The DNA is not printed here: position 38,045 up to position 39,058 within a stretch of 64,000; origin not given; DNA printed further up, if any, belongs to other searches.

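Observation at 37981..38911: AT-rich about 0.9 kb islet between the rraA and zapB terminators encoding an unknown 3-TM membrane protein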

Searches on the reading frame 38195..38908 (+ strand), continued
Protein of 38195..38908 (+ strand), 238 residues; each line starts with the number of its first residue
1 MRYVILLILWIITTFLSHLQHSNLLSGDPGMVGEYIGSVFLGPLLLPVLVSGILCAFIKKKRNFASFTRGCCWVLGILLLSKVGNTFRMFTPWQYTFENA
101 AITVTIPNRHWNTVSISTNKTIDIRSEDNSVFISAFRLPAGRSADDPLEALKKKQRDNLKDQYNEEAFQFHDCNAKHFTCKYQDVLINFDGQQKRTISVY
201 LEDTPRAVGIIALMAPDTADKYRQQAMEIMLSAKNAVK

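Call 83: find_homologous_proteins(query=A4, max_evalue=0.001)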
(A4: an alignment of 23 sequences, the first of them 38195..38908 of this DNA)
Query A4 (23 sequences) (238 aa, profile of the alignment): 24 proteins with E <= 0.001 among 5627 candidates.
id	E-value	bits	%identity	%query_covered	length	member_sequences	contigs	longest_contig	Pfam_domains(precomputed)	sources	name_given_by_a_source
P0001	3.3e-94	333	89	100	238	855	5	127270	-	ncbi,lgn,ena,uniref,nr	ncbi:hypothetical protein C7B09_14015 [Escherichia albertii]|uniref:DUF1795 domain-containing protei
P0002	1.6e-93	330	87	100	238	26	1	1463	-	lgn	-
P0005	9.9e-93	328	83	100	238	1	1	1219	-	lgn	-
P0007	2.5e-91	323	82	100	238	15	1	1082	-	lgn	-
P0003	1.9e-78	281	100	87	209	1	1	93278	-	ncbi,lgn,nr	ncbi:hypothetical protein BOQ69_004116 [Escherichia coli]|nr:hypothetical protein [Escherichia coli]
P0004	2.2e-78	281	98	87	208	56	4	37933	-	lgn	-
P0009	1.1e-76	275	88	87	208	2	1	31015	-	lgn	-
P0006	2.2e-76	274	99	87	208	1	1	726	-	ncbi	-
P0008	3.0e-73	264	97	87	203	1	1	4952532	-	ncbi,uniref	ncbi:hypothetical protein [Escherichia coli]|uniref:hypothetical protein n=1 Tax=Escherichia coli Ta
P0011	4.7e-70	254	84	84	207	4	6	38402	-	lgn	-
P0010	1.1e-67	246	87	87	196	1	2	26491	-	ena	-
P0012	3.7e-60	221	91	69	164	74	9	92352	-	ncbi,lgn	ncbi:hypothetical protein OkiPb00536_33970 [Escherichia coli]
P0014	1.8e-59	219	90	68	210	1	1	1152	-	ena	-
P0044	3.4e-56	208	19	73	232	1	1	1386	-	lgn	-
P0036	9.5e-56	207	22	78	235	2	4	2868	-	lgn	-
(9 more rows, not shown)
